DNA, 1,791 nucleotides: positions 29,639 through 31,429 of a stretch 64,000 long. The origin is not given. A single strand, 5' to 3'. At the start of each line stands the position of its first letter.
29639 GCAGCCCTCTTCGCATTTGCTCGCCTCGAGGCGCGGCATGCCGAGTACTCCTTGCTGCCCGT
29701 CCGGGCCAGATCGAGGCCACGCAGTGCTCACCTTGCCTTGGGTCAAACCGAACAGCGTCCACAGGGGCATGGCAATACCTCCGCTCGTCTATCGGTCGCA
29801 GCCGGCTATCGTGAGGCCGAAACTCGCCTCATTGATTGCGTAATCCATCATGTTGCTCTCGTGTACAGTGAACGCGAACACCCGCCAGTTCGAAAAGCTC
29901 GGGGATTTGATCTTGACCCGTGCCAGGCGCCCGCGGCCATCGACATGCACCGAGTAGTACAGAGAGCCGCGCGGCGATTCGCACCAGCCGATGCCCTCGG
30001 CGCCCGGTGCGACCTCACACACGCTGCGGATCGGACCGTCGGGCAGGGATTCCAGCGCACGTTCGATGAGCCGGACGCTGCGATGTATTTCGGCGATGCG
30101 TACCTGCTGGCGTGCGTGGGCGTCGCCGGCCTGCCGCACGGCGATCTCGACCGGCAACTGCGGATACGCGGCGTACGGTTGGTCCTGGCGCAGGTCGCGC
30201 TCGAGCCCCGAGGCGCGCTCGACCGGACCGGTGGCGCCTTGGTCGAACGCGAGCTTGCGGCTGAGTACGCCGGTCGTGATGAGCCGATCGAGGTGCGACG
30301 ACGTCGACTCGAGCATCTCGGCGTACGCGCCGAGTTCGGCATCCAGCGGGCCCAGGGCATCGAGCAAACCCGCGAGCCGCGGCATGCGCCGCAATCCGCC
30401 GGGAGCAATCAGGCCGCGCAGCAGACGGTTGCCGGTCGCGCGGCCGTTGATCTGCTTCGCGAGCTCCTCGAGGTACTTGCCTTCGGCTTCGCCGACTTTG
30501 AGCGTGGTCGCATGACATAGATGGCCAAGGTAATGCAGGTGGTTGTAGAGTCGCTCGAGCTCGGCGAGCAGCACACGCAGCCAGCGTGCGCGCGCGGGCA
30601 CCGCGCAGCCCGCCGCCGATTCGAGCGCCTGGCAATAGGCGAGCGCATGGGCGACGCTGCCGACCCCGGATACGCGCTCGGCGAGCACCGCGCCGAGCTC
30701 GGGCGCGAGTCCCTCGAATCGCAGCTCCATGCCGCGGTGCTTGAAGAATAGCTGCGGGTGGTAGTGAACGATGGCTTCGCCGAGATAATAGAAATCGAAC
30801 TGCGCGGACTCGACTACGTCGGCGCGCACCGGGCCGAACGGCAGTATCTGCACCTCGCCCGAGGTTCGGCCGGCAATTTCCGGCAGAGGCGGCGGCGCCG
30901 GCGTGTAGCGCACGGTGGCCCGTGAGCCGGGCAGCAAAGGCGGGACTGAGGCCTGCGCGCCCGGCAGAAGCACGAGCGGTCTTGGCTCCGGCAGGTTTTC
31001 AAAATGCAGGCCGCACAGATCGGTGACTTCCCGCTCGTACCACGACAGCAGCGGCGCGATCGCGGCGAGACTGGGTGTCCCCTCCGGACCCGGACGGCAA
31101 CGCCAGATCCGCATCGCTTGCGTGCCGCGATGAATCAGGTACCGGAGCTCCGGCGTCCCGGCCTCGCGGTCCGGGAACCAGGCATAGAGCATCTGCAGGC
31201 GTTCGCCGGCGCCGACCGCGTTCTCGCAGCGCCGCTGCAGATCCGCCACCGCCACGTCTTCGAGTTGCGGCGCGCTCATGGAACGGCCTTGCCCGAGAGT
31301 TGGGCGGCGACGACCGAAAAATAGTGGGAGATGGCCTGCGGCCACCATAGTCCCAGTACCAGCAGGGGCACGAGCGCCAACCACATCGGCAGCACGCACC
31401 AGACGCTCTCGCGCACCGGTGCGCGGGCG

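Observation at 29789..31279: Hydrogenase-like large subunit with all four NiFe-ligating cysteines replaced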

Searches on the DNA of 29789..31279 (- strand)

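Call 25: search_rna_families(sources=[L001, L013, L017, L023, L029, L038, L062, L076], threshold=gathering)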
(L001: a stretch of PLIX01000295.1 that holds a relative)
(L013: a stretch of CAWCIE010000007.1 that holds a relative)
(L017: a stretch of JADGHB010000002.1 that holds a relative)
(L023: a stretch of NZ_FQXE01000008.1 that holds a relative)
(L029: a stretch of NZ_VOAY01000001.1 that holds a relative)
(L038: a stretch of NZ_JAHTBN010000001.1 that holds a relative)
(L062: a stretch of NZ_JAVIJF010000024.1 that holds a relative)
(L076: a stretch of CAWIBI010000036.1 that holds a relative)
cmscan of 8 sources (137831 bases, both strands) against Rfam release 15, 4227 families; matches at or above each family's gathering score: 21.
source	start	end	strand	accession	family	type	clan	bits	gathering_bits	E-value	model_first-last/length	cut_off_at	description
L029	17264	17328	-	RF01734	Fluoride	Cis-reg; riboswitch;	-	59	34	1.7e-13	1-64/64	no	Fluoride riboswitch aptamer (crcB RNA motif)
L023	17239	17305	-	RF01734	Fluoride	Cis-reg; riboswitch;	-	57.8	34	4.3e-13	1-64/64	no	Fluoride riboswitch aptamer (crcB RNA motif)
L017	4684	4747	+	RF01734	Fluoride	Cis-reg; riboswitch;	-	56.7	34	9.7e-13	1-64/64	no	Fluoride riboswitch aptamer (crcB RNA motif)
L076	4679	4740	+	RF01734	Fluoride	Cis-reg; riboswitch;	-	56.1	34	1.6e-12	1-64/64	no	Fluoride riboswitch aptamer (crcB RNA motif)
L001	4662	4729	+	RF01734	Fluoride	Cis-reg; riboswitch;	-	55.7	34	2.2e-12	1-64/64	no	Fluoride riboswitch aptamer (crcB RNA motif)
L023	4652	4716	+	RF01734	Fluoride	Cis-reg; riboswitch;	-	54.9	34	3.7e-12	1-64/64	no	Fluoride riboswitch aptamer (crcB RNA motif)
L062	4664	4726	+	RF01734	Fluoride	Cis-reg; riboswitch;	-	53.8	34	8.7e-12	1-64/64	no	Fluoride riboswitch aptamer (crcB RNA motif)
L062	14675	14737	+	RF01734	Fluoride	Cis-reg; riboswitch;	-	53.1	34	1.5e-11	1-64/64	no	Fluoride riboswitch aptamer (crcB RNA motif)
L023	2793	2859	-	RF01734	Fluoride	Cis-reg; riboswitch;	-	51.5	34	5e-11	1-64/64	no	Fluoride riboswitch aptamer (crcB RNA motif)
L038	12446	12512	+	RF01734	Fluoride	Cis-reg; riboswitch;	-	50.9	34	7.7e-11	1-64/64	no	Fluoride riboswitch aptamer (crcB RNA motif)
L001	2478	2539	-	RF01734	Fluoride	Cis-reg; riboswitch;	-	50.8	34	8.5e-11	1-64/64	no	Fluoride riboswitch aptamer (crcB RNA motif)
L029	4654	4717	+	RF01734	Fluoride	Cis-reg; riboswitch;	-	49.8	34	1.7e-10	1-64/64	no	Fluoride riboswitch aptamer (crcB RNA motif)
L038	4629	4695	+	RF01734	Fluoride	Cis-reg; riboswitch;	-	49.8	34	1.8e-10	1-64/64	no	Fluoride riboswitch aptamer (crcB RNA motif)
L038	4440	4508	-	RF01734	Fluoride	Cis-reg; riboswitch;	-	49.2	34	2.8e-10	1-64/64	no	Fluoride riboswitch aptamer (crcB RNA motif)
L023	4506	4573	-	RF01734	Fluoride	Cis-reg; riboswitch;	-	48.4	34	5e-10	1-64/64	no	Fluoride riboswitch aptamer (crcB RNA motif)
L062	3808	3868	+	RF01734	Fluoride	Cis-reg; riboswitch;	-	48.3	34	5.3e-10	1-64/64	no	Fluoride riboswitch aptamer (crcB RNA motif)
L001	2889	2954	+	RF01734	Fluoride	Cis-reg; riboswitch;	-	47.5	34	1e-09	1-64/64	no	Fluoride riboswitch aptamer (crcB RNA motif)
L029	4389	4456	-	RF01734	Fluoride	Cis-reg; riboswitch;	-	47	34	1.5e-09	1-64/64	no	Fluoride riboswitch aptamer (crcB RNA motif)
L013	4694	4760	+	RF01734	Fluoride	Cis-reg; riboswitch;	-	46.9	34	1.5e-09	1-64/64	no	Fluoride riboswitch aptamer (crcB RNA motif)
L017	16444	16508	-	RF01734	Fluoride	Cis-reg; riboswitch;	-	45.8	34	3.8e-09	1-64/64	no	Fluoride riboswitch aptamer (crcB RNA motif)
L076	4411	4499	-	RF01734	Fluoride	Cis-reg; riboswitch;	-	34.5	34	1.8e-05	1-64/64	no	Fluoride riboswitch aptamer (crcB RNA motif)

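Call 82: search_rna_families(sources=[L171, L172], threshold=evalue, max_evalue=0.01)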
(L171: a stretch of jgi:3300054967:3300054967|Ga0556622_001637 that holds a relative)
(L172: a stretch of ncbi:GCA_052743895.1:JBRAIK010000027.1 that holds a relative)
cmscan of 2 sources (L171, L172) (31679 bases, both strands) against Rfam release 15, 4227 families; matches with E-value up to 0.01: 4.
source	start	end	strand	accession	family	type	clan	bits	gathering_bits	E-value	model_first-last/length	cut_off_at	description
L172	4603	4662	+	RF01734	Fluoride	Cis-reg; riboswitch;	-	43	34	6.9e-09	1-64/64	no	Fluoride riboswitch aptamer (crcB RNA motif)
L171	3921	4004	+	RF01734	Fluoride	Cis-reg; riboswitch;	-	32.3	34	2.2e-05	1-64/64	no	Fluoride riboswitch aptamer (crcB RNA motif)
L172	225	307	+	RF01734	Fluoride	Cis-reg; riboswitch;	-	32.2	34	2.3e-05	1-64/64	no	Fluoride riboswitch aptamer (crcB RNA motif)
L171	12433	12518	+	RF01734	Fluoride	Cis-reg; riboswitch;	-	27.4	34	0.00085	1-64/64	no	Fluoride riboswitch aptamer (crcB RNA motif)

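Call 83: search_rna_families(sources=[L091, L093, L094, L095, L096, L097, L099, L100, L107, L109], threshold=gathering)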
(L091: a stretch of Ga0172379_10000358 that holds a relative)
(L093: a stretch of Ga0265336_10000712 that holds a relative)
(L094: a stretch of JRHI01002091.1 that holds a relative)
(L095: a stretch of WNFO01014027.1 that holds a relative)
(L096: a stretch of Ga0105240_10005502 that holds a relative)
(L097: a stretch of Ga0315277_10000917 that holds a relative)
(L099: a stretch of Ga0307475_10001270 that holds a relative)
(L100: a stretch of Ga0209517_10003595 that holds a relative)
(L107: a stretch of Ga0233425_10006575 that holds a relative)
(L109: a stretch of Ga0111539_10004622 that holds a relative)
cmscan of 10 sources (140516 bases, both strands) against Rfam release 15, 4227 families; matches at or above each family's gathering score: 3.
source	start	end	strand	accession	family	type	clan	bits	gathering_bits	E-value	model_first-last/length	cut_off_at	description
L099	10720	10889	+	RF02001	group-II-D1D4-3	Intron;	CL00102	118.9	32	1.8e-23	1-170/170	no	Group II catalytic intron D1-D4-3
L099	12053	12224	+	RF02001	group-II-D1D4-3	Intron;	CL00102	83.5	32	7.4e-15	1-170/170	no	Group II catalytic intron D1-D4-3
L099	13858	13931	+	RF00029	Intron_gpII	Intron;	-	45.1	40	2.8e-05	1-77/77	no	Group II catalytic intron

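Call 84: search_rna_families(sources=[L110, L114, L116, L119, L120, L121, L122, L125, L127], threshold=gathering)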
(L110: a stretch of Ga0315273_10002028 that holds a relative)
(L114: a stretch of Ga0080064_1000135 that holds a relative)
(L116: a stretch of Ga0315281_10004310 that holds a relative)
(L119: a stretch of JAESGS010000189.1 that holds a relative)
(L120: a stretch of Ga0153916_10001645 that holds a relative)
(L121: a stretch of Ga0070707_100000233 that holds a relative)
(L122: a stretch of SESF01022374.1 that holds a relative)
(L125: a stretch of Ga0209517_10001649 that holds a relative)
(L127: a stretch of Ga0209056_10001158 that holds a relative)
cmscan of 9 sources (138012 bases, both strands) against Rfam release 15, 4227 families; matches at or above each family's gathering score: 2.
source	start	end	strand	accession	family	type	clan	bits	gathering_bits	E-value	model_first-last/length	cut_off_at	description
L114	14605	14679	+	RF00005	tRNA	Gene; tRNA;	CL00001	66.9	29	4.8e-12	1-71/71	no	tRNA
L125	16685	16768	-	RF00005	tRNA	Gene; tRNA;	CL00001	56.3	29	4.1e-09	1-71/71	no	tRNA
